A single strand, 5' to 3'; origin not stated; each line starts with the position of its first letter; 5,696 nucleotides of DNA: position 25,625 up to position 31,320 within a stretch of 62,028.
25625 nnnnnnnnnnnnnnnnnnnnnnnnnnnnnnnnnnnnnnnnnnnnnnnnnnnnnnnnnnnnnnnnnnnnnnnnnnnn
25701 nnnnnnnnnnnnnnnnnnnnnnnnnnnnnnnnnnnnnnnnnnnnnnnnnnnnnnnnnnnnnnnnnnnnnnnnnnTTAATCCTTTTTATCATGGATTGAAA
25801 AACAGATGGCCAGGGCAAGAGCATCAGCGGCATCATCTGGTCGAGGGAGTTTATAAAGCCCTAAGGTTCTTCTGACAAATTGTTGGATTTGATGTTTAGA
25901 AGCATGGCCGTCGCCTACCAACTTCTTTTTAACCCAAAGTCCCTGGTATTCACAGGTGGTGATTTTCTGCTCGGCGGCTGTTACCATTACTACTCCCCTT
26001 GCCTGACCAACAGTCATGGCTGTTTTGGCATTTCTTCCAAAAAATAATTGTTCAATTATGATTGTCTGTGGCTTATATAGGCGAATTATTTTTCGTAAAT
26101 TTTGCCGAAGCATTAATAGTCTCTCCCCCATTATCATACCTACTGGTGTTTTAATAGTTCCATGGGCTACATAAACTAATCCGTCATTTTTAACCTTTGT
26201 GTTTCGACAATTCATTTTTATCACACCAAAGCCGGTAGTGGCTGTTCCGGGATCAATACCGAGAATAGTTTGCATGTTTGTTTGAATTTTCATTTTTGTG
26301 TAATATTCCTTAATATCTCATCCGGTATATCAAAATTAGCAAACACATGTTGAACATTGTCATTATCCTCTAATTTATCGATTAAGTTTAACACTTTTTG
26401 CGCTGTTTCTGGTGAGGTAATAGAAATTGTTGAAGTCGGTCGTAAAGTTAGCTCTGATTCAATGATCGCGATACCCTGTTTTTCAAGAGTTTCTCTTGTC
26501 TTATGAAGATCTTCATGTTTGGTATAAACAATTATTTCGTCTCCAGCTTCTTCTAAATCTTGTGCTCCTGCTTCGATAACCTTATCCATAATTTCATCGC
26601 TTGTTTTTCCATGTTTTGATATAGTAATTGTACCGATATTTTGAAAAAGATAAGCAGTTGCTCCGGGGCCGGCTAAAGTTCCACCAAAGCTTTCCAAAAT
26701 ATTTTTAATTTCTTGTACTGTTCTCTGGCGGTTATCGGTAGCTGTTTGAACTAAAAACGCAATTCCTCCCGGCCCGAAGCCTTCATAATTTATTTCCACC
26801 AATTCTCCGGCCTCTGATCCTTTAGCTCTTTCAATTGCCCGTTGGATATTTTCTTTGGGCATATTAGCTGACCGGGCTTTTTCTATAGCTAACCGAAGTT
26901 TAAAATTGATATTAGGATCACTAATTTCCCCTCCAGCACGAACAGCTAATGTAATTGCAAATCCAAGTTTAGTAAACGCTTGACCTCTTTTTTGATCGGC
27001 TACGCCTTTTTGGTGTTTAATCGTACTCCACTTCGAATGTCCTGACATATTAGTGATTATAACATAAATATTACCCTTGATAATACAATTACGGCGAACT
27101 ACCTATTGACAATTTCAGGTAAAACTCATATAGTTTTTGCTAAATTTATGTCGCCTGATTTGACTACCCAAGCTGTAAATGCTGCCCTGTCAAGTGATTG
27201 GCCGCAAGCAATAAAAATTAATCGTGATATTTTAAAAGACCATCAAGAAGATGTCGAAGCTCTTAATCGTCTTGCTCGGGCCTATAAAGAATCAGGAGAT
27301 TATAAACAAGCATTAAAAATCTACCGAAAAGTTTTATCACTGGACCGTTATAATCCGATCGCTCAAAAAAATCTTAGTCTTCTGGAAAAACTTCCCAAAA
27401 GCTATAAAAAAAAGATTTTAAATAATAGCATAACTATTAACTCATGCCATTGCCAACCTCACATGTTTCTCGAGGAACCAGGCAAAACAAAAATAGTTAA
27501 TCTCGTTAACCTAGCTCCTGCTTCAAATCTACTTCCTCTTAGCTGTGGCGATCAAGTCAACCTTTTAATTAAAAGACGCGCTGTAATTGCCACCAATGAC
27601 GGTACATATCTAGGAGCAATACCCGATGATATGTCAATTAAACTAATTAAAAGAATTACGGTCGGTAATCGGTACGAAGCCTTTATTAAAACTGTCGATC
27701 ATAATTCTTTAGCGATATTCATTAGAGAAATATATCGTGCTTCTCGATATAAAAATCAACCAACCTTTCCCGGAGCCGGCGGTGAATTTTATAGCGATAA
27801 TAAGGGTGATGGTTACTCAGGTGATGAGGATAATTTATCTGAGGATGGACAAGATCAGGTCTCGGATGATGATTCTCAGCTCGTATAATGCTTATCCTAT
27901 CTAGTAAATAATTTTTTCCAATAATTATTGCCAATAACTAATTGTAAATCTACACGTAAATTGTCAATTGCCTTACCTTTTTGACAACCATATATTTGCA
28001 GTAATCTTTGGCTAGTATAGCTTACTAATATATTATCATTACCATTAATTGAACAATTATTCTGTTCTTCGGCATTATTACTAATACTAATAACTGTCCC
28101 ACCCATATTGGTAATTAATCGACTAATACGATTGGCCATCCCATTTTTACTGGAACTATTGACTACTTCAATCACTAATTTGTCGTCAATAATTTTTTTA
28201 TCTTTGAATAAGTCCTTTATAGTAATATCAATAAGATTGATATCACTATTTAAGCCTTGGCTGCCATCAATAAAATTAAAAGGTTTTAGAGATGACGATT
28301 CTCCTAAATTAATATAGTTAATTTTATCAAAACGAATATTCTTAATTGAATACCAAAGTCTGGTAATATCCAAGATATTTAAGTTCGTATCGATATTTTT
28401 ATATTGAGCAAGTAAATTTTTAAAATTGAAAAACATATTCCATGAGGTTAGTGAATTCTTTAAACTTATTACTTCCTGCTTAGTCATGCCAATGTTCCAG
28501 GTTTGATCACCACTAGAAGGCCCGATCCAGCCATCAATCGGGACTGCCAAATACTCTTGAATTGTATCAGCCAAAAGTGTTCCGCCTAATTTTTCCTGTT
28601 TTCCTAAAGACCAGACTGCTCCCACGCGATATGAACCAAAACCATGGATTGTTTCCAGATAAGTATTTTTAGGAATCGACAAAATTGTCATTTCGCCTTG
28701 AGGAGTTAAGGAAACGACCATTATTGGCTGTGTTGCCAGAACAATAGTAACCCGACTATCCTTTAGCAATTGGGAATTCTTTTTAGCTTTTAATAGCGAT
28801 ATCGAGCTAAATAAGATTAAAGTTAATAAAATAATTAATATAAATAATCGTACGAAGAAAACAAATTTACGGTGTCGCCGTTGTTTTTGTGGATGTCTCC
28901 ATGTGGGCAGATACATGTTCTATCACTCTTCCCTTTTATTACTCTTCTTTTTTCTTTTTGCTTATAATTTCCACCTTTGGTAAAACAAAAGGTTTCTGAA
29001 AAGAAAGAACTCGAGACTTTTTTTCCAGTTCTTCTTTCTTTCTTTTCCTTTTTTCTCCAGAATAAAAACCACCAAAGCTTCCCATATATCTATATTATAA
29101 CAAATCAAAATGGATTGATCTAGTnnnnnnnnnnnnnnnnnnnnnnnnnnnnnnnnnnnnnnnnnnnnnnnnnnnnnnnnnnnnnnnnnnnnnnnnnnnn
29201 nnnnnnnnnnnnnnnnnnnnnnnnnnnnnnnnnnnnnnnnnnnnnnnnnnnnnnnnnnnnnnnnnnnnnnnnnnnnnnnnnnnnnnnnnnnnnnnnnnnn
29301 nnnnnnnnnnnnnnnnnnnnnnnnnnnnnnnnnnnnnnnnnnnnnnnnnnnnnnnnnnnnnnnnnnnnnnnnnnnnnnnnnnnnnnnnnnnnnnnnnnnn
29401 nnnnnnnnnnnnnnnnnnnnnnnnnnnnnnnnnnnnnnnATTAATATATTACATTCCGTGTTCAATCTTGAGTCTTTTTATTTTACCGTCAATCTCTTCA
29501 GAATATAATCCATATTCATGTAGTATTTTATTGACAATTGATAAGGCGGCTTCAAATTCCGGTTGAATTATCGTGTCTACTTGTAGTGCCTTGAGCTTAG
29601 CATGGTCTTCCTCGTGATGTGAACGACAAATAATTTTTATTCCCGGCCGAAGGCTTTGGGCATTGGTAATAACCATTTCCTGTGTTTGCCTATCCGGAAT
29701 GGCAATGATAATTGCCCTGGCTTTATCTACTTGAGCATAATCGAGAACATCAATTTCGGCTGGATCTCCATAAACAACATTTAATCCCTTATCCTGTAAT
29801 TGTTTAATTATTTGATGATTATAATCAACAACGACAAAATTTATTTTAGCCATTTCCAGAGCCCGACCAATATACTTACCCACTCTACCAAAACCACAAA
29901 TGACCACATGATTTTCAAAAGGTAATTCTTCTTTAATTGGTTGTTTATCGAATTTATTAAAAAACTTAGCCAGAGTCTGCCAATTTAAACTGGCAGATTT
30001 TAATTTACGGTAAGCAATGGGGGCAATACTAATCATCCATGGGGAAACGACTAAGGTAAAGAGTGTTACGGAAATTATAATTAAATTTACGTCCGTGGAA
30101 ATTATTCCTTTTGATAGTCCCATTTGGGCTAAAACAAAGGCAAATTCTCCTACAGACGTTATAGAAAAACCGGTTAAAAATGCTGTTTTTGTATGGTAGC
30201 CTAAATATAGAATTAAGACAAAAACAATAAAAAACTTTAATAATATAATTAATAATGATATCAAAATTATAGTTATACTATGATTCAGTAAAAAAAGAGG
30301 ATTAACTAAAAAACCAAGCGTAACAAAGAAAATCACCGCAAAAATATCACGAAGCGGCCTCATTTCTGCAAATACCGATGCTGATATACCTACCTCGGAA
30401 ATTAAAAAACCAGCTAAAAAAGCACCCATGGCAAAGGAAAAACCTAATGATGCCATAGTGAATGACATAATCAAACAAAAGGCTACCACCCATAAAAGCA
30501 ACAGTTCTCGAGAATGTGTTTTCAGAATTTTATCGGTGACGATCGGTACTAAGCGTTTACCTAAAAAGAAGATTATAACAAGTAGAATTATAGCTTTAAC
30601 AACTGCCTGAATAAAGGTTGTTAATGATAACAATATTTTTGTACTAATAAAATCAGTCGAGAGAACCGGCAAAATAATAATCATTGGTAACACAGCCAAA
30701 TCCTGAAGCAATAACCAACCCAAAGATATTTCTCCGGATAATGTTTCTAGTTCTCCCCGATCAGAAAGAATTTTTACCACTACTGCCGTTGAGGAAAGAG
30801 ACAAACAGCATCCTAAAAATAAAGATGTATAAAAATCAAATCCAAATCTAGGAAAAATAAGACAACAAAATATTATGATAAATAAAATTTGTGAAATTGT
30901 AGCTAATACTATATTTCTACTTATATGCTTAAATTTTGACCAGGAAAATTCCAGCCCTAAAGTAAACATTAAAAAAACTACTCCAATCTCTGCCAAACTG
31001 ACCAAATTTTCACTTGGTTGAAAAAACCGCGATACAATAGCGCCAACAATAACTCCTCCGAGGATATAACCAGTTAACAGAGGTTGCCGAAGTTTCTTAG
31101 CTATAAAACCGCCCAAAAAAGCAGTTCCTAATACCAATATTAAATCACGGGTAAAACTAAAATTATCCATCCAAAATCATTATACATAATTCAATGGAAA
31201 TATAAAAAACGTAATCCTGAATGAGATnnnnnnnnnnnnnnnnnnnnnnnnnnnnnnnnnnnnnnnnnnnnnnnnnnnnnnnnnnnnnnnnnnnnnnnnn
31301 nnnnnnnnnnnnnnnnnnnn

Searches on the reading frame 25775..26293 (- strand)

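Call 8: search_protein_families(library=pfam, proteins=[window:25775-26293:-])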
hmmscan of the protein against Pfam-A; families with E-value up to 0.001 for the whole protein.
window:25775-26293:- (172 aa): 1 family
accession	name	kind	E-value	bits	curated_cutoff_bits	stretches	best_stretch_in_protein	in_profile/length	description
PF02075.23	RuvC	-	4.8e-43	147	22.2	1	10-164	1-147/148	Crossover junction endodeoxyribonuclease RuvC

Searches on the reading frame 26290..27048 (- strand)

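Call 8: search_protein_families(library=pfam, proteins=[window:26290-27048:-])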
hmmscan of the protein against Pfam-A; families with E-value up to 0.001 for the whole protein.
window:26290-27048:- (252 aa): 2 families
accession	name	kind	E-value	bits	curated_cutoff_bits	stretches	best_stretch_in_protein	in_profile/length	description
PF01709.26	Transcrip_reg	-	1.4e-49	168.3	27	1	85-239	3-160/160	TACO1/YebC second and third domain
PF20772.2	TACO1_YebC_N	-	1.8e-29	102.5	36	1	5-77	1-72/73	TACO1/YebC protein N-terminal domain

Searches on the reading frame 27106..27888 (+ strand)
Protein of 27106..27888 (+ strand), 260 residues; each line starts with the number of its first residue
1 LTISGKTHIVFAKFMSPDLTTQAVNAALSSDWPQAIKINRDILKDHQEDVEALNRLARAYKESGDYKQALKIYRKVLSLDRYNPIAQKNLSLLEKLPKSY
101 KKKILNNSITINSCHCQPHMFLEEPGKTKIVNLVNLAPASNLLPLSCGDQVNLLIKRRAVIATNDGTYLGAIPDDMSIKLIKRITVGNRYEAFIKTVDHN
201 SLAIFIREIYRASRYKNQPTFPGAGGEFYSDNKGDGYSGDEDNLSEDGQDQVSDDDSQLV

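Call 8: search_protein_families(library=pfam, proteins=[window:27106-27888:+])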
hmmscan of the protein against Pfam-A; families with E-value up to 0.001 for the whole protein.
window:27106-27888:+ (260 aa): 12 families
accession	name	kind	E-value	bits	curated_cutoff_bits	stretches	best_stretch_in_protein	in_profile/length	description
PF13181.12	TPR_8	-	3.7e-07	30.2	25.7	1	51-81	2-32/34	Tetratricopeptide repeat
PF07719.23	TPR_2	-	6.8e-07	29.4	27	1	51-81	2-32/34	Tetratricopeptide repeat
PF00515.34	TPR_1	-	1.1e-06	28.6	27.8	1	51-82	2-33/34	Tetratricopeptide repeat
PF13424.12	TPR_12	-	2.1e-06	28.3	30.1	1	34-80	28-75/77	Tetratricopeptide repeat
PF14559.12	TPR_19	-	3.5e-06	27.7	25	1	30-81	5-56/68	Tetratricopeptide repeat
PF13176.12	TPR_7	-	9.3e-06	25.8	27.9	1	52-80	1-29/36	Tetratricopeptide repeat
PF13428.12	TPR_14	-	3e-05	24.7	23.5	1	51-90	2-41/44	Tetratricopeptide repeat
PF13374.12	TPR_10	-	0.00011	22.6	27.5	1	52-78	4-30/42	Tetratricopeptide repeat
PF13432.12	TPR_16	-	0.00021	22.1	32.7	1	30-84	11-65/65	Tetratricopeptide repeat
PF13431.12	TPR_17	-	0.00027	21.4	24.4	0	42-70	5-33/34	Tetratricopeptide repeat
PF13414.12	TPR_11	-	0.00039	20.5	26.8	1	58-90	2-34/42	TPR repeat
PF24575.1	TPR_Slam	-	0.00086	20.1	35.2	0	16-85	11-82/104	Surface lipoprotein assembly modifier, N-terminal TPR repeats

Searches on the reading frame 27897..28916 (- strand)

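Call 8: search_protein_families(library=pfam, proteins=[window:27897-28916:-])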
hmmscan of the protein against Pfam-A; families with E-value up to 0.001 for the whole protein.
window:27897-28916:- (339 aa): 1 family
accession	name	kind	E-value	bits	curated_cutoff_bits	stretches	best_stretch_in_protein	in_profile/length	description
PF13399.11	LytR_C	-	8.5e-05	23.8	22.2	1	248-332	3-86/86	LytR cell envelope-related transcriptional attenuator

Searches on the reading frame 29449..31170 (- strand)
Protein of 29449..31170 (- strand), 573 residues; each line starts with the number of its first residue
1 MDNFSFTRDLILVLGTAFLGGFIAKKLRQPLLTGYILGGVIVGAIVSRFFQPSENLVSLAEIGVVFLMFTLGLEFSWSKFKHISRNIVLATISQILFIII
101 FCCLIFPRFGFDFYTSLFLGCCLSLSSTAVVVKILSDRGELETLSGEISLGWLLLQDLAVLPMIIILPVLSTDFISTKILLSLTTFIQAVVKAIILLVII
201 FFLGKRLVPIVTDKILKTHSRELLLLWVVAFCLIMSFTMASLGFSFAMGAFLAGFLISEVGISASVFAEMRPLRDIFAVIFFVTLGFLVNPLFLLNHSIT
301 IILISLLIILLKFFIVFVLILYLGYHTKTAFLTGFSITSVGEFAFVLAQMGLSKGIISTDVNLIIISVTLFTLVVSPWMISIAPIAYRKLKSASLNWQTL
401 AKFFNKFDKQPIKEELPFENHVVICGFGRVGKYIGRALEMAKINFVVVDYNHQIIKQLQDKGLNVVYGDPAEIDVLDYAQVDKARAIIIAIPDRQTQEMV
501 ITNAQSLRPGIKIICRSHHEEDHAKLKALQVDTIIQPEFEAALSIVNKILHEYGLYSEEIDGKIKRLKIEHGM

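Call 25: search_protein_families(library=pfam, proteins=[window:29449-31170:-], max_evalue=0.00001)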
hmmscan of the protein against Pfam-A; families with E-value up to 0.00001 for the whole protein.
window:29449-31170:- (573 aa): 2 families
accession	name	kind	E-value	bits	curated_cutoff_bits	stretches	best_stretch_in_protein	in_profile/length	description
PF00999.27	Na_H_Exchanger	-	1.9e-55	188.7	26.2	1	16-381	3-370/375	Sodium/hydrogen exchanger, transmembrane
PF02254.24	TrkA_N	-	1.2e-28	100.2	23.8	1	422-537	1-116/116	TrkA-N domain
